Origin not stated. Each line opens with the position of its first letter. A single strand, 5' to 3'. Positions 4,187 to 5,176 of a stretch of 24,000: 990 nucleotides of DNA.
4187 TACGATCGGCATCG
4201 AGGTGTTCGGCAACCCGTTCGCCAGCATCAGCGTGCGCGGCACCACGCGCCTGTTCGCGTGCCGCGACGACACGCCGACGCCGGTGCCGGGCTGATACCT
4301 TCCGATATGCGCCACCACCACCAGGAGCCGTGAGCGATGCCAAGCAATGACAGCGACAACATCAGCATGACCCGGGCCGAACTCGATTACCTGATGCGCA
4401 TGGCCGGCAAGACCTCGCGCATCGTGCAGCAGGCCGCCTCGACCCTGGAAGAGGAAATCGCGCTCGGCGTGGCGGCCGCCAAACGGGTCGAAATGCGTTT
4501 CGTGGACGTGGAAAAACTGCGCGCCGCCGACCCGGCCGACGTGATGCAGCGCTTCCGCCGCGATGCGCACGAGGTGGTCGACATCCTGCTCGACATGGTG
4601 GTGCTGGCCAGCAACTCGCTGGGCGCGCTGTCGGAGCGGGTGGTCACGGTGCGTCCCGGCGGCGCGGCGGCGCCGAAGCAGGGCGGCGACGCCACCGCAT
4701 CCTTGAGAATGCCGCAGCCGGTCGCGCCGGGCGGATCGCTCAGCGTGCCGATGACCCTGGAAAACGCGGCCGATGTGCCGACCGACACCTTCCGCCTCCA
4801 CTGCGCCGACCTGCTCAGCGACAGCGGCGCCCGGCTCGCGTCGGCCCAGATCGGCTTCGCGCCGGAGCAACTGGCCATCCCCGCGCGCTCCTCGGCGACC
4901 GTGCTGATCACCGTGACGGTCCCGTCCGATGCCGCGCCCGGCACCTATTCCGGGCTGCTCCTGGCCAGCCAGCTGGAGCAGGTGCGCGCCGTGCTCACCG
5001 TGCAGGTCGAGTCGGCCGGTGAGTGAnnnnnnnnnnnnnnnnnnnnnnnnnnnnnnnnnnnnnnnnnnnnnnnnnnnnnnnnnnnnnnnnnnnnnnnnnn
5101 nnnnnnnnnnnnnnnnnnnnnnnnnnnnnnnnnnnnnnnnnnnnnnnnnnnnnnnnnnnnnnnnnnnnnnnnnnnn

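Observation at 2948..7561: Compact isoprenoid operon: ispH, two unknown proteins and an archaeal-style polyprenyl synthase, converging on a GGR-family reductase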

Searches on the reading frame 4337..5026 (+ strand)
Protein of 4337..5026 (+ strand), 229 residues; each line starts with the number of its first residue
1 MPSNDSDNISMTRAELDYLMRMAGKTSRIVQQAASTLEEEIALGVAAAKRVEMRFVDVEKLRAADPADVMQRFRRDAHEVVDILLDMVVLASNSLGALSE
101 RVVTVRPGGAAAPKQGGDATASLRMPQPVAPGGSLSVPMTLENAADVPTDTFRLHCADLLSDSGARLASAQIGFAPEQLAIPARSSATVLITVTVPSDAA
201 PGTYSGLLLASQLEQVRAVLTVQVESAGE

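Call 4: search_protein_families(library=pfam, proteins=[window:4337-5026:+], max_evalue=0.01)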
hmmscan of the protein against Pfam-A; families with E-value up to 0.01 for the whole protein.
window:4337-5026:+ (229 aa): 2 families
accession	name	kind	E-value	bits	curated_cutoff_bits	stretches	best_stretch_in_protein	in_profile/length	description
PF22680.2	Glyco_hydro_123_N_2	-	0.0011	19.3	27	1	170-208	101-138/142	Glycoside hydrolase 123 N-terminal domain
PF06280.18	fn3_5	-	0.0022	19.1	27.6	1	165-202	50-89/112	Fn3-like domain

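Call 5: search_protein_families(library=ncbifam, proteins=[window:4337-5026:+], max_evalue=0.01)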
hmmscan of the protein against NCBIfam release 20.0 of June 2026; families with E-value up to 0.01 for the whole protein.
window:4337-5026:+ (229 aa): 0 families

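Call 7: find_homologous_proteins(query=window:4337-5026:+)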
Query window:4337-5026:+ (229 aa): 158 proteins with E <= 0.001 among 3147 candidates; the best 120 are listed.
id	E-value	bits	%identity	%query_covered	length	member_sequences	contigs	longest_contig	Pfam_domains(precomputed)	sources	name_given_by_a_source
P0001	1.3e-124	432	91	100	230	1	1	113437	-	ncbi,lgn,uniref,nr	ncbi:hypothetical protein F2P45_16245 [Massilia sp. CCM 8733]|uniref:Uncharacterized protein n=1 Tax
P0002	2.1e-124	431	91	100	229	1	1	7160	-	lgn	-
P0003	4.4e-123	427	90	100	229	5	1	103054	-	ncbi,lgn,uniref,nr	ncbi:COG1470 family protein [Massilia rubra]|uniref:Uncharacterized protein n=1 Tax=Massilia rubra T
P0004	6.1e-122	423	90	100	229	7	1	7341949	-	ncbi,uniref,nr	ncbi:hypothetical protein INH39_18450 [Massilia violaceinigra]|uniref:DUF4469 domain-containing prot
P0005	4.0e-116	404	88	100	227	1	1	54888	-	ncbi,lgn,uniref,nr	ncbi:COG1470 family protein [Massilia genomosp. 1]|uniref:Uncharacterized protein n=1 Tax=Massilia g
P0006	5.4e-113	394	83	100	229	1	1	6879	-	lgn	-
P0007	5.5e-113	394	84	100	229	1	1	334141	-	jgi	jgi:hypothetical protein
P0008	1.7e-74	268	61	96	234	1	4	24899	-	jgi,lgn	jgi:hypothetical protein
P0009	5.8e-64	234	57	93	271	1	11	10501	-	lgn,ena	-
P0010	5.0e-62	227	57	88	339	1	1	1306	-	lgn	-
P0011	5.6e-62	227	57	88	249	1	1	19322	-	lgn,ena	-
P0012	9.0e-61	223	57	88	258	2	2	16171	-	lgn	-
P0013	3.5e-60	221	57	88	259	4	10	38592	-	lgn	-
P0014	3.9e-60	221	57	89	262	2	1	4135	-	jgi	jgi:hypothetical protein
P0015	6.4e-60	221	56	88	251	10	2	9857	-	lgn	-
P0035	1.5e-54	203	47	92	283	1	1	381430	-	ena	-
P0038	3.4e-54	202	49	92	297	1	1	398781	-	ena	-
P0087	2.4e-39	153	39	92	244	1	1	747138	PF10633.16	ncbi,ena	-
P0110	1.6e-36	144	41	87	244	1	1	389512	-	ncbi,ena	-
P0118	6.9e-36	142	39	93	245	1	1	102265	-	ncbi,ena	-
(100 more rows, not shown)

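Call 10: find_encoding_contigs(protein=P0087, flank=10000, max_places=3)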
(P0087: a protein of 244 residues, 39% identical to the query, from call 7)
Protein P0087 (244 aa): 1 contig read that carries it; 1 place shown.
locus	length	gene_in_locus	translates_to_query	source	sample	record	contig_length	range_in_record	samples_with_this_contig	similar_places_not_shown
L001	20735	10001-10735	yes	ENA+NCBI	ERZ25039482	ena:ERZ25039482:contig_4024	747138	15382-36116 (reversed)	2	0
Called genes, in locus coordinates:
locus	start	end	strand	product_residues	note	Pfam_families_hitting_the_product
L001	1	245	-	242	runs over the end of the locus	PF00005:ABC_tran, PF13304:AAA_21 (faint)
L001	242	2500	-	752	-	PF06835:LptC (faint), PF03968:LptD_N (weak)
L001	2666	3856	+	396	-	PF12796:Ank_2, PF13637:Ank_4 (weak), PF13857:Ank_5 (weak), PF00023:Ank, PF13637:Ank_4 (weak), PF12796:Ank_2 (weak), PF13857:Ank_5 (weak), PF00023:Ank (weak), +2 more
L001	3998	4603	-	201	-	PF07638:Sigma70_ECF, PF08281:Sigma70_r4_2, PF04545:Sigma70_r4 (weak)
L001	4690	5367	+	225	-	-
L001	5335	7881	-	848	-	PF00069:Pkinase, PF07714:PK_Tyr_Ser-Thr, PF01636:APH (faint), PF13374:TPR_10 (faint), PF03109:ABC1 (weak), PF00515:TPR_1 (faint), PF07719:TPR_2 (faint), PF13424:TPR_12 (faint), +1 more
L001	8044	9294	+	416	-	PF00756:Esterase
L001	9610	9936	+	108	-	-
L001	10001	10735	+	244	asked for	PF10633:NPCBM_assoc (faint)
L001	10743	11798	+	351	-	PF00348:polyprenyl_synt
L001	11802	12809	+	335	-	PF02401:LYTB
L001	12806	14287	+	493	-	PF01266:DAO (weak), PF01494:FAD_binding_3, PF04820:Trp_halogenase (faint), PF13450:NAD_binding_8 (weak), PF22578:GGR_cat (weak)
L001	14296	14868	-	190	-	PF00413:Peptidase_M10 (weak)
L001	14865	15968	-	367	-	PF03069:FmdA_AmdA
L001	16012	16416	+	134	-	PF00383:dCMP_cyt_deam_1, PF14437:MafB19-deam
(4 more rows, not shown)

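Call 11: find_encoding_contigs(protein=P0035, flank=10000, max_places=3)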
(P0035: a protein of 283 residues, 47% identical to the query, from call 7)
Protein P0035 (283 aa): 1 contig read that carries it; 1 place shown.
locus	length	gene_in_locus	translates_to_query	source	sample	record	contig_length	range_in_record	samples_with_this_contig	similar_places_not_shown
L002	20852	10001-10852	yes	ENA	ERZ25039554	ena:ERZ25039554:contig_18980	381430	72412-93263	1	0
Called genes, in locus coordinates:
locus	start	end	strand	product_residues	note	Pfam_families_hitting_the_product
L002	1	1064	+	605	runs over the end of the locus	PF00664:ABC_membrane, PF00005:ABC_tran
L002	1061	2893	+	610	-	PF00664:ABC_membrane, PF13555:AAA_29 (faint), PF00005:ABC_tran, PF02463:SMC_N (faint), PF13304:AAA_21 (faint)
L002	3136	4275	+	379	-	PF13011:LZ_Tnp_IS481 (weak), PF13384:HTH_23, PF13518:HTH_28, PF13551:HTH_29, PF13565:HTH_32, PF00665:rve, PF13683:rve_3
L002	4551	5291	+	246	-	-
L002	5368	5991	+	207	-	PF00476:DNA_pol_A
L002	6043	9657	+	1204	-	PF00801:PKD (weak), PF18911:PKD_4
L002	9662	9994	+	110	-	-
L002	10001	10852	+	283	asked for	-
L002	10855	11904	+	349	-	PF00348:polyprenyl_synt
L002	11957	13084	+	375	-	PF01208:URO-D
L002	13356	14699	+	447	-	PF00544:Pectate_lyase_4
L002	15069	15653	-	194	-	PF01872:RibD_C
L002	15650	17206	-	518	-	PF01266:DAO (weak), PF01494:FAD_binding_3, PF04820:Trp_halogenase (faint), PF12831:FAD_oxidored (weak), PF01266:DAO, PF22578:GGR_cat (weak)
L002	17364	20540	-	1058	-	PF17132:Glyco_hydro_106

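Call 18: find_related_loci(query=A1, collection=genome_contigs, flank=10000)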
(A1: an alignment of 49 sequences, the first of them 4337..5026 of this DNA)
Query A1 (229 aa) in genome_contigs; peptide patterns used: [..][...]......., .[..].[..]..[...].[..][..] (x = any residue, [..] = any of these).
168 stretches matched a pattern; 49 encode a relative of the query (tblastn E <= 1e-3); 49 distinct loci.
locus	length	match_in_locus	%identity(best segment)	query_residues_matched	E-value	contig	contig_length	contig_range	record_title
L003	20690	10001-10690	91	1-229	3e-136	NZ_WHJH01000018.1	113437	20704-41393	Massilia mucilaginosa strain CCM 8733 NODE_18_length_113437_cov_5.607987, whole genome shotgun sequence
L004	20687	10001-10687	90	1-229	3e-135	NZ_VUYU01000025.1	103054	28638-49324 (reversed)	Massilia rubra strain CCM 8692 NODE_25_length_103054_cov_6.100081, whole genome shotgun sequence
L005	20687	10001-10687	90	1-229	8e-134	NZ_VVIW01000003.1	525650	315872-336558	Massilia aquatica strain CCM 8693 NODE_3_length_525650_cov_6.714914, whole genome shotgun sequence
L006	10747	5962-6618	52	15-225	5e-68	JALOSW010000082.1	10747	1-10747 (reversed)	MAG: Burkholderiales bacterium isolate Prado217 scaffold_5309, whole genome shotgun sequence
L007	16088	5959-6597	48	14-224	2e-64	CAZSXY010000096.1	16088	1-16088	MAG TPA_asm: uncultured Anaerolineaceae bacterium isolate SRP338002_co1_26 genome assembly, contig: NODE_3406_length_160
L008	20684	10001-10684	47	2-224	2e-62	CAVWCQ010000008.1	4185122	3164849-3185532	MAG: uncultured Chloroflexia bacterium isolate MFD03899.bin.2.186 genome assembly, contig: contig_6098, whole genome sho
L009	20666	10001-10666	43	7-224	5e-59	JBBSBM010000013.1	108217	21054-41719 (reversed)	MAG: Aggregatilineales bacterium isolate La6_metabat2.133 La6_metabat2.133_K_288492_L_108217_cov_29.5862, whole genome s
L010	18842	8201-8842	46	13-224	3e-58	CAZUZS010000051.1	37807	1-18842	MAG TPA_asm: uncultured Calditrichaceae bacterium isolate binchicken_co129_674 genome assembly, contig: NODE_2723_length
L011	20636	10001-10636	48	19-224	4e-57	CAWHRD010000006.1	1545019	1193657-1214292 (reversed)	MAG: uncultured Chloroflexia bacterium isolate MFD05942.bin.3.408 genome assembly, contig: contig_6647, whole genome sho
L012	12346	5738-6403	40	6-225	4e-55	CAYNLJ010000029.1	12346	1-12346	MAG TPA_asm: uncultured Caldithrix sp. isolate SRP162660_co1_115 genome assembly, contig: NODE_3645_length_12346_cov_10.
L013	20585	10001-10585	50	28-225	3e-55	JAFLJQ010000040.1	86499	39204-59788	MAG: Gammaproteobacteria bacterium isolate MC-03 c_000000209136, whole genome shotgun sequence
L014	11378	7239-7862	45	22-225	5e-54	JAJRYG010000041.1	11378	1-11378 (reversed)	MAG: Gammaproteobacteria bacterium isolate Dive96_bin3.258 k141_1468656, whole genome shotgun sequence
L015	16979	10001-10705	37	2-228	1e-50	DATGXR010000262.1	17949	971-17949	MAG TPA_asm: Bacteroidota bacterium isolate SMAG_U10614 k141_219837, whole genome shotgun sequence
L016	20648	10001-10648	44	16-229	2e-50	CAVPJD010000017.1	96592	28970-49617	MAG: uncultured delta proteobacterium isolate MFD00032.bin.2.132 genome assembly, contig: contig_6087, whole genome shot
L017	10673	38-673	42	17-225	3e-49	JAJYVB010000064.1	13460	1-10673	MAG: Deltaproteobacteria bacterium isolate FK1.bin62 NODE_4810_length_13460_cov_1.179479, whole genome shotgun sequence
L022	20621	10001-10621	45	22-226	2e-46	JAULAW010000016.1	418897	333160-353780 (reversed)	MAG: Gallionellaceae bacterium isolate MAG.26 contig_564, whole genome shotgun sequence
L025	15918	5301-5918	40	22-226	3e-44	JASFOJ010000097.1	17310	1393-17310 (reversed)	MAG: Gammaproteobacteria bacterium isolate D0819M02metaG_Bin_688 D0819M02metaG_FD_scaffold_639_c1, whole genome shotgun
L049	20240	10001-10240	35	6-85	9e-6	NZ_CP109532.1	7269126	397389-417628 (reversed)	Micromonospora sp. NBC_01405 chromosome, complete genome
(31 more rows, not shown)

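Call 23: predict_structure(alignment_id=A1)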
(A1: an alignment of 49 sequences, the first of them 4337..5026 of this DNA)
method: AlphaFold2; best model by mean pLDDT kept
length: 229 residues; sequences in the alignment: 49
mean_pLDDT: 78.6   pTM: 0.50
mean pLDDT of the five models: 78.6, 78.0, 74.6, 73.1, 71.4
residues with pLDDT >= 90: 94; 70-90: 74; 50-70: 32; < 50: 29
segments of 3 or more residues with pLDDT < 50: 1-9, 93-101, 109-118
pLDDT, mean of each block of 10 residues (from residue 1): 43 70 70 85 85 69 76 80 71 43 55 41 90 94 92 96 96 96 95 96 95 87 83
secondary structure, 60 per line:
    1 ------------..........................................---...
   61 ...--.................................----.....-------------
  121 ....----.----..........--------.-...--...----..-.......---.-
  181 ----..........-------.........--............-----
elements in order: H13-54 H58-63 H66-98 E103-107 E121-124 E134-143 E154-156 E159-161 E172-175 E185-194 E202-210 E213-224
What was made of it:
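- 4337..5026 (+): p229: IDS partner protein. Helical hairpin (residues about 13-98, nt 4373-4630) plus Ig-like beta-sandwich (residues about 121-224, nt 4697-5008). AF2 pLDDT 78.6, above 90 for the sandwich (call 23).
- On Heteromeric prenyl synthase small subunit (HepS PF07307, HexA, plant SSU): The model is a two-helix hairpin (call 23).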

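Call 29: fold_search(model_id=the predicted structure, library=pdb)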
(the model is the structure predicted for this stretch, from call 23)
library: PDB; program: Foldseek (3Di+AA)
matches with E <= 10: 1997; with E <= 0.001: 166
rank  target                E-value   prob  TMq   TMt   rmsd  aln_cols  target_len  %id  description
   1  5fqe_A                2.2e-08  1.00  0.43  0.18   4.7       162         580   16  The details of glycolipid glycan hydrolysis by the structural analysis of a family 123 glycoside hydrolase from Clostr (released 2016-03-30)
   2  5fr0                  2.3e-08  1.00  0.41  0.17   3.6       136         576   17  The details of glycolipid glycan hydrolysis by the structural analysis of a family 123 glycoside hydrolase from Clostrid (released 2016-03-30)
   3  5fqe_B                2.3e-08  1.00  0.45  0.18   3.9       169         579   14  The details of glycolipid glycan hydrolysis by the structural analysis of a family 123 glycoside hydrolase from Clostr (released 2016-03-30)
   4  5fqf_A                2.5e-08  1.00  0.38  0.15   3.7       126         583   18  The details of glycolipid glycan hydrolysis by the structural analysis of a family 123 glycoside hydrolase from Clostr (released 2016-03-30)
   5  5fqg_A                7.8e-08  1.00  0.37  0.15   4.7       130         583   18  The details of glycolipid glycan hydrolysis by the structural analysis of a family 123 glycoside hydrolase from Clostr (released 2016-03-30)
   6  5l7u_A                1.1e-07  1.00  0.43  0.19   3.9       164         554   17  Crystal structure of BvGH123 with bound GalNAc (released 2017-03-22)
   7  5fqh_A                1.1e-07  1.00  0.43  0.18   5.3       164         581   16  The details of glycolipid glycan hydrolysis by the structural analysis of a family 123 glycoside hydrolase from Clostr (released 2016-03-30)
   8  5l7r_A                2.0e-07  1.00  0.43  0.19   4.0       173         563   16  Crystal structure of BvGH123 (released 2017-03-22)
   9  5l7v_B                3.9e-07  1.00  0.44  0.19   3.8       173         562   17  Crystal Structure of BvGH123 with bond transition state analog Galthiazoline. (released 2017-03-22)
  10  6fvi                  4.1e-07  1.00  0.37  0.56   4.5       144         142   16  ASH / PapD-like domain of human CEP192 (PapD-like domain 7) (released 2019-03-20)
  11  8k2i_B                5.7e-07  1.00  0.41  0.18   5.1       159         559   15  Crystal structure of Group 2 Oligosaccharide/Monosaccharide-releasing beta-N-acetylhexosaminidase NgaAt from Arabidops (released 2024-04-24)
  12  8k2h_A                6.3e-07  1.00  0.42  0.18   5.1       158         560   15  Crystal structure of Group 2Oligosaccharide/Monosaccharide-releasing beta-N-acetylhexosaminidase NgaAt from Arabidopsi (released 2024-04-24)
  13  8k2h_B                8.3e-07  1.00  0.40  0.17   5.8       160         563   15  Crystal structure of Group 2Oligosaccharide/Monosaccharide-releasing beta-N-acetylhexosaminidase NgaAt from Arabidopsi (released 2024-04-24)
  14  7sqc_2B               2.2e-06  1.00  0.39  0.13   3.0       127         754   19  Ciliary C1 central pair apparatus isolated from Chlamydomonas reinhardtii (released 2022-04-13)
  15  5l7u_B                2.2e-06  1.00  0.43  0.19   3.7       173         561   16  Crystal structure of BvGH123 with bound GalNAc (released 2017-03-22)
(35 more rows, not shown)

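Call 30: find_encoding_contigs(protein=P0110, flank=10000, max_places=2)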
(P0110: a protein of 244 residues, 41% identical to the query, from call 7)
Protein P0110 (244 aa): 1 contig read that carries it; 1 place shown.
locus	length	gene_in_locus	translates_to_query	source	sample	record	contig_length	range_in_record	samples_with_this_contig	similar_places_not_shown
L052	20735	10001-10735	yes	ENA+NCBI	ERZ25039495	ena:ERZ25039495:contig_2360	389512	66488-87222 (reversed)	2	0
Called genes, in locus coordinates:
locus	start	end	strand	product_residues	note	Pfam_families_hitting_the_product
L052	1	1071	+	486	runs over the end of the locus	PF03951:Gln-synt_N, PF00120:Gln-synt_C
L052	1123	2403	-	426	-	PF13393:tRNA-synt_His, PF00587:tRNA-synt_2b, PF03129:HGTP_anticodon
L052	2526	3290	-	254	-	PF01904:DUF72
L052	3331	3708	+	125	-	-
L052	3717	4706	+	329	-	PF00724:Oxidored_FMN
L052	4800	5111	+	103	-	-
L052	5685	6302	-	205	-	PF02245:Pur_DNA_glyco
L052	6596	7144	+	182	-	-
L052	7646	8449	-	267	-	PF01209:Ubie_methyltran (weak), PF05175:MTS, PF13489:Methyltransf_23, PF24675:NpmA (weak), PF13847:Methyltransf_31, PF08241:Methyltransf_11, PF08242:Methyltransf_12, PF13649:Methyltransf_25, +1 more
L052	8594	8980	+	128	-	-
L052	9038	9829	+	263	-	PF13620:CarboxypepD_reg, PF13715:CarbopepD_reg_2 (faint), PF18911:PKD_4, PF00801:PKD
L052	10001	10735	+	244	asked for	-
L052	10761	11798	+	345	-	PF00348:polyprenyl_synt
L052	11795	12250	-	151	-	-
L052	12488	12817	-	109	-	-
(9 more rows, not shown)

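Call 31: find_encoding_contigs(protein=P0118, flank=10000, max_places=2)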
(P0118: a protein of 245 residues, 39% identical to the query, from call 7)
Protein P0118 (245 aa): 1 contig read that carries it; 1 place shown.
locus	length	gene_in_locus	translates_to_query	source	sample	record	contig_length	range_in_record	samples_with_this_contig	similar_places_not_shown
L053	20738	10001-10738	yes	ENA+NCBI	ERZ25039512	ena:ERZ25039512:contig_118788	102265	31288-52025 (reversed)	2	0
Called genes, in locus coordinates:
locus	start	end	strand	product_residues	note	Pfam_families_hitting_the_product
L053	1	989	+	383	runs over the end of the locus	PF02615:Ldh_2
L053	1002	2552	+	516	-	PF00370:FGGY_N, PF02782:FGGY_C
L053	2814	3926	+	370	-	PF02310:B12-binding, PF04055:Radical_SAM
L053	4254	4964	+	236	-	-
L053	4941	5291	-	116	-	PF13240:Zn_Ribbon_1, PF13248:Zn_ribbon_3 (weak), PF24463:DUF7577 (weak)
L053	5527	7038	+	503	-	PF01946:Thi4 (weak), PF00890:FAD_binding_2 (weak), PF01134:GIDA (weak), PF01266:DAO, PF01494:FAD_binding_3, PF03486:HI0933_like (weak), PF07992:Pyr_redox_2 (weak), PF22578:GGR_cat, +1 more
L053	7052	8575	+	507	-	PF01266:DAO, PF01494:FAD_binding_3, PF01946:Thi4 (weak), PF07992:Pyr_redox_2 (weak), PF12831:FAD_oxidored (weak), PF13450:NAD_binding_8, PF01266:DAO (weak), PF22578:GGR_cat, +5 more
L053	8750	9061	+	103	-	-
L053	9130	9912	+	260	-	PF13620:CarboxypepD_reg, PF00801:PKD, PF18911:PKD_4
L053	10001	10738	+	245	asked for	-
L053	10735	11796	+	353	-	PF00348:polyprenyl_synt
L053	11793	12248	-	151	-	-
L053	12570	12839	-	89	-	-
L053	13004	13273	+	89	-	-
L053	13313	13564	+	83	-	-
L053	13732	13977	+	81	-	PF01423:LSM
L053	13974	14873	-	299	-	PF09202:Rio2_N, PF00069:Pkinase (weak), PF01636:APH (faint), PF03109:ABC1 (faint), PF01163:RIO1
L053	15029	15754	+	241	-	PF24038:DUF7347, PF12840:HTH_20 (weak), PF01022:HTH_5 (weak), PF06271:RDD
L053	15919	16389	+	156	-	PF01948:PyrI, PF02748:PyrI_C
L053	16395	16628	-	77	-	PF03692:CxxCxxCC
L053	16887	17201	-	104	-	-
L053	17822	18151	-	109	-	-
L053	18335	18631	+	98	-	-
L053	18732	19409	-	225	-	PF04055:Radical_SAM, PF13353:Fer4_12 (weak)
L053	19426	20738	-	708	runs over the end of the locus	PF03477:ATP-cone, PF13597:NRDD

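Call 32: find_encoding_contigs(protein=P0038, flank=10000, max_places=2)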
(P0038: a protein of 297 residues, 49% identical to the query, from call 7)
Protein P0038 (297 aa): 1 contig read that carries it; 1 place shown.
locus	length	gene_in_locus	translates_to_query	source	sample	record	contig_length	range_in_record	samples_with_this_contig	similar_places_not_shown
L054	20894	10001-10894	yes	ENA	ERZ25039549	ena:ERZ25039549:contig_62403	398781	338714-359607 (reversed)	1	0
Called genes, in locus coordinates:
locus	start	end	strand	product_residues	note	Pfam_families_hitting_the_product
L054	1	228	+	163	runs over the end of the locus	PF04073:tRNA_edit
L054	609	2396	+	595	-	PF00664:ABC_membrane, PF13191:AAA_16 (faint), PF00005:ABC_tran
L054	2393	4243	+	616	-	PF00664:ABC_membrane, PF13555:AAA_29 (faint), PF00005:ABC_tran, PF13401:AAA_22 (weak)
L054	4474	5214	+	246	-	-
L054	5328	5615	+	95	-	-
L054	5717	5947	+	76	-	-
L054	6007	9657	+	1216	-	PF00801:PKD (weak), PF18911:PKD_4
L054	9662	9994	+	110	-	-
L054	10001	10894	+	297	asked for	-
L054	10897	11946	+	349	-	PF00348:polyprenyl_synt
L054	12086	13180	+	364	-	PF01208:URO-D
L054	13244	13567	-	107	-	-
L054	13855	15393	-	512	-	PF01266:DAO (weak), PF01494:FAD_binding_3, PF04820:Trp_halogenase (faint), PF12831:FAD_oxidored (weak), PF01266:DAO, PF22578:GGR_cat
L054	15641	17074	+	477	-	PF00392:GntR, PF00155:Aminotran_1_2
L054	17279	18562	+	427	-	-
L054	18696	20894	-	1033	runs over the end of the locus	PF17132:Glyco_hydro_106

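Call 36: search_solved_structures(query=A1, max_evalue=10)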
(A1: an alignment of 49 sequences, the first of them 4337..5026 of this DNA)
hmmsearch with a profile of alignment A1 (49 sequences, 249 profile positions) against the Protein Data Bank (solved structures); distinct sequences matched with E-value up to 10: 13.
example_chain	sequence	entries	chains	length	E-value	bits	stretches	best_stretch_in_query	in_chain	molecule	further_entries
5fqg_A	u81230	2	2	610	0.0015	21.1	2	202-233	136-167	BETA-N-ACETYLGALACTOSAMINIDASE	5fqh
5fqe_A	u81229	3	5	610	0.0015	21.1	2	202-233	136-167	BETA-N-ACETYLGALACTOSAMINIDASE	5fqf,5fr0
8k2h_B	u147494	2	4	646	0.017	17.7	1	201-237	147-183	Oligosaccharide/Monosaccharide-releasing beta-N-acetylhexosaminidase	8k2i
8k2j_A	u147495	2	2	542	0.063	15.8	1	201-233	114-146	Oligosaccharide/Monosaccharide-releasing beta-N-acetylgalactosaminidase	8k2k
5l7v_A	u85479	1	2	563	0.11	15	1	191-233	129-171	glycoside hydrolase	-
5l7r_A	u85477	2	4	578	0.12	14.9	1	191-233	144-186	glycoside hydrolase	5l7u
8k2f_A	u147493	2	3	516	0.13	14.7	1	204-247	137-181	Oligosaccharide-releasing beta-N-acetylgalactosaminidase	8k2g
10zk_E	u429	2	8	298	0.22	14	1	182-233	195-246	Nitrogenase iron protein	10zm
6vbl_A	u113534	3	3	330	0.89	12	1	204-238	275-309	Probable peptidoglycan D,D-transpeptidase PenA | Penicillin-binding protein 2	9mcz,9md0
9osk_A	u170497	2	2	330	0.95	11.9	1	204-238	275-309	Probable peptidoglycan D,D-transpeptidase PenA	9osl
8vbz_A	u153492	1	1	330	0.95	11.9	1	204-238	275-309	Probable peptidoglycan D,D-transpeptidase PenA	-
6vbc_A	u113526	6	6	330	0.96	11.9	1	204-238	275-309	Probable peptidoglycan D,D-transpeptidase PenA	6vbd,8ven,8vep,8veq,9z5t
8xgl_A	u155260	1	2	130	1.1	11.7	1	178-229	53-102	Necrosis-inducing secreted protein 1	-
